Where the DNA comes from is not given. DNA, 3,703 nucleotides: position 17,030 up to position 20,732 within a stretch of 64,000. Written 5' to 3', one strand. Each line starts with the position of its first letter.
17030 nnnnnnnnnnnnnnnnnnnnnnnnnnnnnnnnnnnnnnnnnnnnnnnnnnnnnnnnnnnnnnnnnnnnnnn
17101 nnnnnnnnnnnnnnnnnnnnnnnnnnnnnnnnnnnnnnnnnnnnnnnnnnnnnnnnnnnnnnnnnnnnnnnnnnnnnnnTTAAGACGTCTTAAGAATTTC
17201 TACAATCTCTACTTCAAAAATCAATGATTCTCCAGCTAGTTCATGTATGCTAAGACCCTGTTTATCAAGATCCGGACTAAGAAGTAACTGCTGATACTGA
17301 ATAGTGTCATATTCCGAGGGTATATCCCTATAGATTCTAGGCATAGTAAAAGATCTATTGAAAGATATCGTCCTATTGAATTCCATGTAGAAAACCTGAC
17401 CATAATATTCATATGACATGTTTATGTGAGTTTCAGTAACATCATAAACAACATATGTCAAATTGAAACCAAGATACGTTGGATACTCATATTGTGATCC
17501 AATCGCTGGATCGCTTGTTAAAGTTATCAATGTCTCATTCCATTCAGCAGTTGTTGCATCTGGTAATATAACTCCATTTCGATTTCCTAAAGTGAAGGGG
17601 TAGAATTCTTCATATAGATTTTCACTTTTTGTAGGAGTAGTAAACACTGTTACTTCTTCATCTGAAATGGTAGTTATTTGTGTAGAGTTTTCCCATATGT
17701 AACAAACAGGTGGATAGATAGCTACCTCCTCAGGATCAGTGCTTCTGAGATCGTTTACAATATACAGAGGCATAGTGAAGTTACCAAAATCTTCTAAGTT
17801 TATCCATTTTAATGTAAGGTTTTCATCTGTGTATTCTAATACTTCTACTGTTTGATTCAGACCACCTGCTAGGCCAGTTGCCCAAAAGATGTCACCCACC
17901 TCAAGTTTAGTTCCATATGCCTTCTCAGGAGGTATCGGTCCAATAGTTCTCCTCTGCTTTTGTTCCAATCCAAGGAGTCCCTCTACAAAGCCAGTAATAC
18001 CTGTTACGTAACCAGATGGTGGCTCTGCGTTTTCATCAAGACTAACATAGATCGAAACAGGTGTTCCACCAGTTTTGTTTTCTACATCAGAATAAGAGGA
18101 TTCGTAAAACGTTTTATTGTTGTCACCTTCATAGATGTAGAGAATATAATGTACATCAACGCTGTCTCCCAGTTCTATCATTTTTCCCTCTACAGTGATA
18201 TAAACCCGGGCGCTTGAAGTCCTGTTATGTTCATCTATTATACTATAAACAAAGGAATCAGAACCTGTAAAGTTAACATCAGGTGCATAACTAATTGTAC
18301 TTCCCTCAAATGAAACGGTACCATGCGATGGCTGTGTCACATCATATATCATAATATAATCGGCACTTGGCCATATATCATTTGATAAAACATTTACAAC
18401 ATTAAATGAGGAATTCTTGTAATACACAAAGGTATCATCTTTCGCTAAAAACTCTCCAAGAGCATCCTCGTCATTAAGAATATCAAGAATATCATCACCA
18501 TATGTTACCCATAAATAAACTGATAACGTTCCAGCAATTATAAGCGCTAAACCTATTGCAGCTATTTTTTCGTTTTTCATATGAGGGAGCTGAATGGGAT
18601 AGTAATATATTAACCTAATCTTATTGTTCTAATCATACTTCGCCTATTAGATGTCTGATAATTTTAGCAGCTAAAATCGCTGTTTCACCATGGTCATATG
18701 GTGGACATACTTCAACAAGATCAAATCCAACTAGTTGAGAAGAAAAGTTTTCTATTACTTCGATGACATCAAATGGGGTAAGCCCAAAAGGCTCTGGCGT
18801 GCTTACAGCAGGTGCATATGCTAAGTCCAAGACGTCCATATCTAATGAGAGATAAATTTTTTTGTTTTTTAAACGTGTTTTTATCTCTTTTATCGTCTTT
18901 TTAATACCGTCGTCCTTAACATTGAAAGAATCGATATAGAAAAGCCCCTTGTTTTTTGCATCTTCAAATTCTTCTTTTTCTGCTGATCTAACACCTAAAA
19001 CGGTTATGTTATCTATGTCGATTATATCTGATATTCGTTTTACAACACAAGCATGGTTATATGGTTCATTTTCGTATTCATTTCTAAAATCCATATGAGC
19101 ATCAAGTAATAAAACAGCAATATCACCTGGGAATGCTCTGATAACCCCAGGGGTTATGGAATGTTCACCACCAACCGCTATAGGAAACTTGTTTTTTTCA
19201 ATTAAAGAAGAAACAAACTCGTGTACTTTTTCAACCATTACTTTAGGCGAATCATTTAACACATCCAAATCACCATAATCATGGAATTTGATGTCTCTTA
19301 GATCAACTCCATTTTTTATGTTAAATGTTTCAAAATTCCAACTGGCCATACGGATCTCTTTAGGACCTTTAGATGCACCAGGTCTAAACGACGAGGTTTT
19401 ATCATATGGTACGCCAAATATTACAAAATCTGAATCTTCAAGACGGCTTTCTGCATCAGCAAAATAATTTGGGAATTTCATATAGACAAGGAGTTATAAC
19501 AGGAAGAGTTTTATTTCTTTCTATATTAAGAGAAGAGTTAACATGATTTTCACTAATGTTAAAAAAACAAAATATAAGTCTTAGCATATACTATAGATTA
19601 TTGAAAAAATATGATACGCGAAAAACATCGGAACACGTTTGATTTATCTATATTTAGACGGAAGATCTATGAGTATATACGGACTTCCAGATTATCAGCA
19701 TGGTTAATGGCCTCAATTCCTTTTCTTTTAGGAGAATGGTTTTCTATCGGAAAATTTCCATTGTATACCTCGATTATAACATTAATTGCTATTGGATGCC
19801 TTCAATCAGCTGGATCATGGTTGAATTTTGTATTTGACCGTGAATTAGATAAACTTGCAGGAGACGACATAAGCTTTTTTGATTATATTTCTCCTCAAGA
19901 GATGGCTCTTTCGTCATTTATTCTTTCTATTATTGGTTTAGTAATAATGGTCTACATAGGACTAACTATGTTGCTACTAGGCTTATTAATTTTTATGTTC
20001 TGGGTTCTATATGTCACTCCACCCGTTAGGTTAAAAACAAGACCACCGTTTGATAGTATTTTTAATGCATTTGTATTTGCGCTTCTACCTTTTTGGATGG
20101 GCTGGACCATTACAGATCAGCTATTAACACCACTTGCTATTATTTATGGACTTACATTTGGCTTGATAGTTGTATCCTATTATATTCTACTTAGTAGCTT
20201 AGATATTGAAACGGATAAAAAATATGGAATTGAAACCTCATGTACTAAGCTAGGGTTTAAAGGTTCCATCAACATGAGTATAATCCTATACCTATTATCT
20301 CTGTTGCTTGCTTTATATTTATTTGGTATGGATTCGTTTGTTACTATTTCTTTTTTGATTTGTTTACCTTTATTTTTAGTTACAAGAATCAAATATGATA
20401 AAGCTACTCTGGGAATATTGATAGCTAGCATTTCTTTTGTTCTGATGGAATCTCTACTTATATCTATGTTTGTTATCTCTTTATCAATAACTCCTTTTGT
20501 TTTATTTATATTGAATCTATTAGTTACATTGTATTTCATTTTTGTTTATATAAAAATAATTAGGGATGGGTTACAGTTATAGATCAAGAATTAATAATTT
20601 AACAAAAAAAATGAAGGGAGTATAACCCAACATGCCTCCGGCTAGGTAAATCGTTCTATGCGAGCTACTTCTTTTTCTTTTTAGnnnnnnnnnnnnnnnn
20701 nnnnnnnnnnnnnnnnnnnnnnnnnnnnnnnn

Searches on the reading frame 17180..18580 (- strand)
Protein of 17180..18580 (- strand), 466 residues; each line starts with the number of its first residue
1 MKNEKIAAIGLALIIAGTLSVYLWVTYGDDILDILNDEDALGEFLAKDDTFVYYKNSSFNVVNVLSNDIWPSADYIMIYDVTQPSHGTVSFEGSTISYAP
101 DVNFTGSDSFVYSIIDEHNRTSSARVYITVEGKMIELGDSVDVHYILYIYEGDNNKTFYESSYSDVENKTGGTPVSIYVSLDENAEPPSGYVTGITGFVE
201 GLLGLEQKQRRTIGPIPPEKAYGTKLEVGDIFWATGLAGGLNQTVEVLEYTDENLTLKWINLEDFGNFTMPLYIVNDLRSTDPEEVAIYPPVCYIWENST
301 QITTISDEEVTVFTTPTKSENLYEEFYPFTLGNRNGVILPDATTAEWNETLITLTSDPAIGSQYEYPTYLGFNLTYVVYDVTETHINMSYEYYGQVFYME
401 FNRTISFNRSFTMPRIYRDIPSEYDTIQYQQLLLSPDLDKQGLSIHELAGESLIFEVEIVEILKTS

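Call 3: search_protein_families(library=pfam, proteins=[window:17180-18580:-], max_evalue=0.01)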
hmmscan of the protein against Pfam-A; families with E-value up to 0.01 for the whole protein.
window:17180-18580:- (466 aa): 2 families
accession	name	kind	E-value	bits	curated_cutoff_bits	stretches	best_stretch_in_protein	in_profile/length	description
PF17963.7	Big_9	-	2.6e-13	51.1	23.6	1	46-129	6-89/89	Bacterial Ig domain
PF17892.7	Cadherin_5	-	8.8e-08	32.3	26.5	1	60-131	25-98/98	Cadherin-like domain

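Call 4: search_protein_families(library=ncbifam, proteins=[window:17180-18580:-], max_evalue=0.01)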
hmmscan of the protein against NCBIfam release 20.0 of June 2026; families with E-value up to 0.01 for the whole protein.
window:17180-18580:- (466 aa): 2 families
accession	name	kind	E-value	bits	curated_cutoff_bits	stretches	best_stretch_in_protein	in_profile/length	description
NF012211.1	tand_rpt_95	domain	6.9e-10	38.8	90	1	63-131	14-85/98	tandem-95 repeat protein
NF053689.1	BamJ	equivalog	0.0082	16.4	100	0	136-225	95-167/184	BamJ family beta-barrel-assembly machinery protein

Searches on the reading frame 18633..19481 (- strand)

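Call 3: search_protein_families(library=pfam, proteins=[window:18633-19481:-], max_evalue=0.01)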
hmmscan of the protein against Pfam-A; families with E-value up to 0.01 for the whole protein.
window:18633-19481:- (282 aa): 1 family
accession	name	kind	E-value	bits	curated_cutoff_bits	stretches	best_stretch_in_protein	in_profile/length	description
PF00491.26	Arginase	-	6.3e-81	272.3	22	1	18-279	2-279/280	Arginase family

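Call 4: search_protein_families(library=ncbifam, proteins=[window:18633-19481:-], max_evalue=0.01)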
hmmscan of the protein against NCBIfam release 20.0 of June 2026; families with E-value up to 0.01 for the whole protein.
window:18633-19481:- (282 aa): 5 families
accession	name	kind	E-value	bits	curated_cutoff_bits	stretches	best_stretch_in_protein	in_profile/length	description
TIGR01230.1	agmatinase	equivalog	1.1e-77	261.4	174.3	1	6-279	2-273/275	agmatinase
NF002564.0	PRK02190.1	subfamily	7.7e-53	179.6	302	1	11-278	27-297/307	agmatinase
TIGR01227.1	hutG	equivalog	7e-34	117.4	229.15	1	13-279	31-306/307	formimidoylglutamase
TIGR01229.1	rocF_arginase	equivalog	1.7e-27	96.5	227.6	2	152-281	162-297/300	arginase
NF010347.0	PRK13775.1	equivalog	3.4e-21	75.9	381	1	13-279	45-324/331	formimidoylglutamase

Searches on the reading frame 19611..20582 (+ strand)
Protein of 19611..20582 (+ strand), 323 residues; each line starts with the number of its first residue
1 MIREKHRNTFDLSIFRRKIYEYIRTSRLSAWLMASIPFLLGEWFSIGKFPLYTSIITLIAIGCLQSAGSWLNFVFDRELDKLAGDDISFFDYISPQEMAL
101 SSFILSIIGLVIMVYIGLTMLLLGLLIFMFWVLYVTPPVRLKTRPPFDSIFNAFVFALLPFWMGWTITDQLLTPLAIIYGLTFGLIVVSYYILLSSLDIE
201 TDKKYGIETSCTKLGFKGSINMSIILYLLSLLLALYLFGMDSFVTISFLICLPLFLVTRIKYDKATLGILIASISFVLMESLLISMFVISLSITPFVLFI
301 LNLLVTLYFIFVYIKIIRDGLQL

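Call 3: search_protein_families(library=pfam, proteins=[window:19611-20582:+], max_evalue=0.01)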
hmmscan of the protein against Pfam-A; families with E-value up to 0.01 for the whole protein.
window:19611-20582:+ (323 aa): 1 family
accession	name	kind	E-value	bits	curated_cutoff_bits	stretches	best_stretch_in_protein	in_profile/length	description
PF01040.23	UbiA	-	1e-24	87.6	34.2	1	36-259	3-228/250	UbiA prenyltransferase family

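Call 4: search_protein_families(library=ncbifam, proteins=[window:19611-20582:+], max_evalue=0.01)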
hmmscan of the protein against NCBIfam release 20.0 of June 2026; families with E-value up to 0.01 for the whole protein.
window:19611-20582:+ (323 aa): 8 families
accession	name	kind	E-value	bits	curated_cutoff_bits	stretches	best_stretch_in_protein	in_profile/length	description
NF009523.0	PRK12884.1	equivalog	2.8e-17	62.8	269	1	17-253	2-233/279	prenyltransferase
NF009516.0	PRK12875.1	equivalog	2.7e-11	43.1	205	1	24-256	22-253/292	prenyltransferase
NF010119.0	PRK13595.1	equivalog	2e-09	37.3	248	1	119-251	119-244/292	prenyltransferase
NF009608.0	PRK13105.1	equivalog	1.7e-08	33.9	217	1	20-237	10-231/291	prenyltransferase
NF005742.0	PRK07566.1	equivalog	4.5e-07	29.3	313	1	59-252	72-269/315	chlorophyll synthase ChlG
TIGR01475.1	ubiA_other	subfamily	5e-05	22.9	180.8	1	44-246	27-232/282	UbiA-like polyprenyltransferase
NF009526.0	PRK12888.1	equivalog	0.00024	20.6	364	1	153-253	152-250/301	4-hydroxybenzoate octaprenyltransferase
NF041584.1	MqnP_SCO4491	exception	0.00059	19.6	420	1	133-264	122-248/285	menaquinone biosynthesis prenyltransferase MqnP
